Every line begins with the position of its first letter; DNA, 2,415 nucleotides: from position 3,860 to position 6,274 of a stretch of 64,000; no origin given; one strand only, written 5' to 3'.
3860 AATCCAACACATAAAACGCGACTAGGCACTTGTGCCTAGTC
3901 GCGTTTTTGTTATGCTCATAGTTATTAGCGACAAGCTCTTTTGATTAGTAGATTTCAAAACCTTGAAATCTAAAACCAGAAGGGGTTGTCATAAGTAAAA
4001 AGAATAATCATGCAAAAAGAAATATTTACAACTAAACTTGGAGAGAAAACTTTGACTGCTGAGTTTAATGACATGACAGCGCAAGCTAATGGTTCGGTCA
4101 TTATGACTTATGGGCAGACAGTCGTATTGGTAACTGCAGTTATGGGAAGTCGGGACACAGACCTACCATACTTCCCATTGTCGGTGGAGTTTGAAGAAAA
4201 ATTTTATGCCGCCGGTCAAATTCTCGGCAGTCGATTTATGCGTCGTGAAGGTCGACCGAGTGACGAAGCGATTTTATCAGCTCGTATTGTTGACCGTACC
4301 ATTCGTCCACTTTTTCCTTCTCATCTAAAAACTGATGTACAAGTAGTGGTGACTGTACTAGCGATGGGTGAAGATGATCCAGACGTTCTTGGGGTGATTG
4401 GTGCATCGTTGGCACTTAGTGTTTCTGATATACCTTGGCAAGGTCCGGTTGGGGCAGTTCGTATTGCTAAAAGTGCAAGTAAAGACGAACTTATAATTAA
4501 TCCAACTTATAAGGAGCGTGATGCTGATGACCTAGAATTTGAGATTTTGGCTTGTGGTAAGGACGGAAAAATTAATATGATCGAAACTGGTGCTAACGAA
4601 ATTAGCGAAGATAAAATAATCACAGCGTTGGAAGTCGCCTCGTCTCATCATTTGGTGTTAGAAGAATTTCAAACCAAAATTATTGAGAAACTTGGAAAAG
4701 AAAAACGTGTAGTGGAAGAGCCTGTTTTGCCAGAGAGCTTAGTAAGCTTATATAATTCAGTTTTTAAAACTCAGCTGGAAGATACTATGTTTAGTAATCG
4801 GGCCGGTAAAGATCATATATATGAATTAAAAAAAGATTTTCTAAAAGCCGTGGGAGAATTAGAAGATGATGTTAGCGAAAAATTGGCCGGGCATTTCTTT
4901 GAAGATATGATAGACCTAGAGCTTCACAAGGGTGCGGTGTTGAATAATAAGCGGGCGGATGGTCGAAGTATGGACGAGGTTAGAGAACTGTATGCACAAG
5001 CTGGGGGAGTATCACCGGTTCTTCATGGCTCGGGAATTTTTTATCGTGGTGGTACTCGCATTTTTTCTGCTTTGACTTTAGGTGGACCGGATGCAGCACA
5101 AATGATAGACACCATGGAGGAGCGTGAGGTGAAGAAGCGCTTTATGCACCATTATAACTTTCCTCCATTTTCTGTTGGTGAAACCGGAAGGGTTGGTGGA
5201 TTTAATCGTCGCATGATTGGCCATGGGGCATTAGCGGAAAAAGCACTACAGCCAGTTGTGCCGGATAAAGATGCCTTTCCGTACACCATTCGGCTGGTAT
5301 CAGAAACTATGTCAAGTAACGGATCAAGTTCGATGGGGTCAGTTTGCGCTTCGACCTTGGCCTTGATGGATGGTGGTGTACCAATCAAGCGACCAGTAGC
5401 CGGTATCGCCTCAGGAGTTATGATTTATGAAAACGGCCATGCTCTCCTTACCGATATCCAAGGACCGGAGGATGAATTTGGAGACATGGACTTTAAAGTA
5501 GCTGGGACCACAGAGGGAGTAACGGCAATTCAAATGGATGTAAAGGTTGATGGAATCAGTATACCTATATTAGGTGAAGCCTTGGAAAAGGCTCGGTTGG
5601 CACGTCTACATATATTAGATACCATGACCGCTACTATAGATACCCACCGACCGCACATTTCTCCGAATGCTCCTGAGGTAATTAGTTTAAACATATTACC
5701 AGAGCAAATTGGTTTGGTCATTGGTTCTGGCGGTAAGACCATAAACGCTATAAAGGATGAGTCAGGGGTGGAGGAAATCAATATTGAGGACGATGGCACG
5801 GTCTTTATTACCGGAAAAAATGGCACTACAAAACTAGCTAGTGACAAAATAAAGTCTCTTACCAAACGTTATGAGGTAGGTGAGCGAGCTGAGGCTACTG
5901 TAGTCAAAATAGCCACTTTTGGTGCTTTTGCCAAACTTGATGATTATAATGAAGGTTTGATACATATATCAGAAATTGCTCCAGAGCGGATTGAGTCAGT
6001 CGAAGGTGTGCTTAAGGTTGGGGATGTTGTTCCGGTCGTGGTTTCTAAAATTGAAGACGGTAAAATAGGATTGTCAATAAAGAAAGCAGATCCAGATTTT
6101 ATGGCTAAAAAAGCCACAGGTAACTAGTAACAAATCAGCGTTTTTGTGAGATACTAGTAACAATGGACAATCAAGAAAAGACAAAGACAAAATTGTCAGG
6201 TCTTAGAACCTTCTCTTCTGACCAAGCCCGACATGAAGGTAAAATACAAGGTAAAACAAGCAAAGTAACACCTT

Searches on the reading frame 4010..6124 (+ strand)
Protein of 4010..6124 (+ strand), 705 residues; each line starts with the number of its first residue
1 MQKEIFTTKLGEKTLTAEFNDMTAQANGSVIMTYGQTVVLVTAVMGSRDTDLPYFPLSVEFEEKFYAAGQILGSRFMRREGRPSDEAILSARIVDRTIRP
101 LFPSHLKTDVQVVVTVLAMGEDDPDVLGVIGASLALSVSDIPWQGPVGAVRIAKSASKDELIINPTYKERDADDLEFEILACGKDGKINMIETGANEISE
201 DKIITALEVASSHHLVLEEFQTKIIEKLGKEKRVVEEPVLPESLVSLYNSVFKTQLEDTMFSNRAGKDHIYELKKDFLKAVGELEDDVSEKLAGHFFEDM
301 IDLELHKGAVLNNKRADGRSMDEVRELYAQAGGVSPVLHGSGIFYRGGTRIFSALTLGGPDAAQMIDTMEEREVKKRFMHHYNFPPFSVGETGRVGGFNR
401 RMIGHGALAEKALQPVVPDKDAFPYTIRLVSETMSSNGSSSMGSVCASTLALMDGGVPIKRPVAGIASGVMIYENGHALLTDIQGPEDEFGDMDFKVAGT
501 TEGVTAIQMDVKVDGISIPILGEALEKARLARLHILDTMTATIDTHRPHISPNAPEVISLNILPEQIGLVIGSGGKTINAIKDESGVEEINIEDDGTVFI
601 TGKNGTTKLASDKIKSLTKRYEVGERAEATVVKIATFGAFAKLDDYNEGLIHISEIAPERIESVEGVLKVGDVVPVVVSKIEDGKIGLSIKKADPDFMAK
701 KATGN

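Call 12: search_protein_families(library=pfam, proteins=[window:4010-6124:+], max_evalue=0.01)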
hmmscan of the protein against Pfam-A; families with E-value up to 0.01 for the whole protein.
window:4010-6124:+ (705 aa): 6 families
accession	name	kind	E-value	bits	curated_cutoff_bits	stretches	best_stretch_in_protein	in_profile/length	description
PF01138.27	RNase_PH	-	3.2e-45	154.1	25.5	2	14-142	4-130/130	3' exoribonuclease family, domain 1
PF00575.29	S1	-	1.6e-12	48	22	1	621-690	2-73/74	S1 RNA binding domain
PF03725.20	RNase_PH_C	-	7.9e-11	42.2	20.8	1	145-211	1-65/67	3' exoribonuclease family, domain 2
PF00013.35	KH_1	-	3e-09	36.9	21.5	1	559-615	3-65/66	KH domain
PF13083.13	KH_KhpA-B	-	0.00014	22.1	32.1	1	556-582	29-55/73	KhpA/KhpB, KH domain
PF07650.23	KH_2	-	0.0084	16.3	22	0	558-586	27-55/78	KH domain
